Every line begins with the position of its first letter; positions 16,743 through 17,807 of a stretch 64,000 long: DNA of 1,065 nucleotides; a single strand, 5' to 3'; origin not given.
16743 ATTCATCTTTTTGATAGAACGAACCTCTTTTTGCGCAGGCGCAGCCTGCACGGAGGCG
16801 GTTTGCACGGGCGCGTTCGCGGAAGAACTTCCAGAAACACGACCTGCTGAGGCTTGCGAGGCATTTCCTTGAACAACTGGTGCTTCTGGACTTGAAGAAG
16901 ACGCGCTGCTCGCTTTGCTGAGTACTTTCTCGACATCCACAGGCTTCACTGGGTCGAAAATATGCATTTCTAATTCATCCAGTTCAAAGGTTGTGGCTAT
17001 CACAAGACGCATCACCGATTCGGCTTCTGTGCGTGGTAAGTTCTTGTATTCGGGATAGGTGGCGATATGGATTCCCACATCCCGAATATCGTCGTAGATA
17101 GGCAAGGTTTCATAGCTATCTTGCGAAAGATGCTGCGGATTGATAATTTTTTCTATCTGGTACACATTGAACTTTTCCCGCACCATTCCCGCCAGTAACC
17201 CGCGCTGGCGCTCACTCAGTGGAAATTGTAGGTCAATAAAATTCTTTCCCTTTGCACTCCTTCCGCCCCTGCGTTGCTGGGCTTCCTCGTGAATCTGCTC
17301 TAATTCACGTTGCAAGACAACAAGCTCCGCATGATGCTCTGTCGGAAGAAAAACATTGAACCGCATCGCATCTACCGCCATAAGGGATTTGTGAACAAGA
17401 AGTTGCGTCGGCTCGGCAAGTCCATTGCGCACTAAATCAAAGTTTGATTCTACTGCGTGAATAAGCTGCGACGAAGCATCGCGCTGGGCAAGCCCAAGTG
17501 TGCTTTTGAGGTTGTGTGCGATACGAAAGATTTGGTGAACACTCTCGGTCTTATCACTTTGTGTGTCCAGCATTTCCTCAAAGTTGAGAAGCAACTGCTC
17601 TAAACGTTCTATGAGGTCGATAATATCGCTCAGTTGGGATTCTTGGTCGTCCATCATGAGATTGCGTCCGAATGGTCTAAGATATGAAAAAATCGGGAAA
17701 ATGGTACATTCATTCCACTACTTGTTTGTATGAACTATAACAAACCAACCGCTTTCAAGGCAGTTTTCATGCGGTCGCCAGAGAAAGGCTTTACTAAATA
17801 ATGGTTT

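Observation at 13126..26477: Nine-gene same-strand chemosensory cluster without cheW but with Hpt-REC and hybrid-kinase modules: an alternative-output Che pathway?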

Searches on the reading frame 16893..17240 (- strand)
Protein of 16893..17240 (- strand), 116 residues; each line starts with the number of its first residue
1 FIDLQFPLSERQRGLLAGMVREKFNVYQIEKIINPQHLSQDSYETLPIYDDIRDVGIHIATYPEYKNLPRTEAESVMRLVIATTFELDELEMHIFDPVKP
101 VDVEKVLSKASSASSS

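Call 45: search_protein_families(library=pfam, proteins=[window:16893-17240:-], max_evalue=5)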
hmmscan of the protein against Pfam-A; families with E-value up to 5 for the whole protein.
seq(116 aa): 1 family
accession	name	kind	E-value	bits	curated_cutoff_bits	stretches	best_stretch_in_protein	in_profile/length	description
PF17372.7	DUF5394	-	0.098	12.5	25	1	20-73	161-213/243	Family of unknown function (DUF5394)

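Call 48: predict_structure(alignment_id=A2)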
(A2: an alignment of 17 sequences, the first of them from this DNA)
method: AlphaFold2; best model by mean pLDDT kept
length: 116 residues; sequences in the alignment: 17
mean_pLDDT: 92.0   pTM: 0.83
mean pLDDT of the five models: 92.0, 91.7, 91.6, 91.4, 91.1
residues with pLDDT >= 90: 96; 70-90: 13; 50-70: 4; < 50: 3
segments of 3 or more residues with pLDDT < 50: 114-116
pLDDT, mean of each block of 10 residues (from residue 1): 90 95 97 95 96 96 95 95 97 95 86 49
secondary structure, 60 per line:
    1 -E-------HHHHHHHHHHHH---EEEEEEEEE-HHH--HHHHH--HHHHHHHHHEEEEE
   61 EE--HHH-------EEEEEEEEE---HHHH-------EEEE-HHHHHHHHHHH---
elements in order: H10-21 E25-33 H40-44 H47-55 E56-62 E75-83 H87-90 E98-101 H103-113

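Call 50: fold_search(model_id=the predicted structure, library=pdb)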
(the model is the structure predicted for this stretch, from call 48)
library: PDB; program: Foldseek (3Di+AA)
matches with E <= 10: 450; with E <= 0.001: 0
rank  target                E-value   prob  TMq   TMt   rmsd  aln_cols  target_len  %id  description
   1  1u0s_A                1.1e-02  1.00  0.49  0.63   4.3        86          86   14  Chemotaxis kinase CheA P2 domain in complex with response regulator CheY from the thermophile thermotoga maritima (released 2004-08-10)
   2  4j5o_A                7.3e-02  0.35  0.25  0.26   8.8        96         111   14  Room temperature crystal structure of a RNA binding motif protein 39 (Rbm39) from Mus musculus at 1.11 A resolution (released 2013-04-10)
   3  3s6e_A                7.3e-02  0.35  0.26  0.26   8.7        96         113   14  Crystal structure of a RNA binding motif protein 39 (RBM39) from Mus musculuS at 0.95 A resolution (released 2011-06-15)
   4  4pg4_B                7.8e-02  0.41  0.31  0.12  14.4        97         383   11  Crystal structure of S. aureus Homoserine Dehydrogenase at pH6.0 (released 2015-05-06)
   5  4pg7_A                1.1e-01  0.30  0.30  0.12  12.2       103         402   14  Crystal structure of S. aureus Homoserine Dehydrogenase at pH7.5 (released 2015-05-06)
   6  4ru2_O                1.1e-01  0.38  0.27  0.28   8.4        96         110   14  Crystal structure of a RNA-binding protein 39 (RBM39) in complex with fragment of splicing factor (U2AF) from Mus musc (released 2015-02-04)
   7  4ru2_K                1.2e-01  0.51  0.28  0.29   4.4        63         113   17  Crystal structure of a RNA-binding protein 39 (RBM39) in complex with fragment of splicing factor (U2AF) from Mus musc (released 2015-02-04)
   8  4ru2_A                1.3e-01  0.35  0.27  0.28   8.4        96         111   14  Crystal structure of a RNA-binding protein 39 (RBM39) in complex with fragment of splicing factor (U2AF) from Mus musc (released 2015-02-04)
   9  4ru2_C                1.5e-01  0.47  0.28  0.29   4.4        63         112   17  Crystal structure of a RNA-binding protein 39 (RBM39) in complex with fragment of splicing factor (U2AF) from Mus musc (released 2015-02-04)
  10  4ru2_E                1.6e-01  0.47  0.28  0.29   4.4        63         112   17  Crystal structure of a RNA-binding protein 39 (RBM39) in complex with fragment of splicing factor (U2AF) from Mus musc (released 2015-02-04)
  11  9yfo_D                1.8e-01  0.12  0.23  0.11  11.2       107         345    6  insect H/ACA snoRNP class IV (released 2025-12-10)
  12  2j5a                  1.9e-01  0.72  0.42  0.45   6.9       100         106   10  Folding of S6 structures with divergent amino-acid composition: pathway flexibility within partly overlapping foldons (released 2006-10-25)
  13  2apo_A                2.3e-01  0.08  0.19  0.10  10.5       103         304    8  Crystal Structure of the Methanococcus jannaschii Cbf5 Nop10 Complex (released 2005-11-15)
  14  3lgh_A                2.5e-01  0.33  0.38  0.35  14.7       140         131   11  Crystal structure of NikR from Helicobacter pylori with variable Ni site coordination (released 2010-09-15)
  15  1cqm_A                3.0e-01  0.60  0.38  0.43   6.6        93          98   11  PROTEIN AGGREGATION AND ALZHEIMER'S DISEASE: CRYSTALLOGRAPHIC ANALYSIS OF THE PHENOMENON. ENGINEERED VERSION OF THE RI (released 2000-09-08)
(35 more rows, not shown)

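Call 84: search_solved_structures(query=A2, max_evalue=10, show_alignments=2)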
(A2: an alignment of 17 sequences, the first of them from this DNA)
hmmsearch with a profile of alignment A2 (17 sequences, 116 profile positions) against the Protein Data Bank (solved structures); distinct sequences matched with E-value up to 10: 1.
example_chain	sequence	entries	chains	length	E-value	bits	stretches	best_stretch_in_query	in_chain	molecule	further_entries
5mz6_1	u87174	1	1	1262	0.4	13.5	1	32-72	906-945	SEParase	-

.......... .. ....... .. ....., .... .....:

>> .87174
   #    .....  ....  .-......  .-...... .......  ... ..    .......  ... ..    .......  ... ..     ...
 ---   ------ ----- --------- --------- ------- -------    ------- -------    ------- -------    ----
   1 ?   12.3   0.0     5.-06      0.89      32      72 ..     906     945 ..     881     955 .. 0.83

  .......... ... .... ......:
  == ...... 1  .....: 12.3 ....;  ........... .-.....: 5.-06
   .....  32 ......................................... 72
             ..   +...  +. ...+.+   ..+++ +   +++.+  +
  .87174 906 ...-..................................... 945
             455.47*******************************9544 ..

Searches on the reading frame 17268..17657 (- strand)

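Call 45: search_protein_families(library=pfam, proteins=[window:17268-17657:-], max_evalue=5)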
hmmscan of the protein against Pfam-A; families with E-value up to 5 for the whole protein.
seq(130 aa): 2 families
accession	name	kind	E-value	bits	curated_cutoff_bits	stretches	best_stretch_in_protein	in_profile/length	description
PF01627.28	Hpt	-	1.5e-05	25.5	24.6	1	12-114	10-73/84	Hpt domain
PF02075.23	RuvC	-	0.026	14.9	22.2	1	14-70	37-91/148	Crossover junction endodeoxyribonuclease RuvC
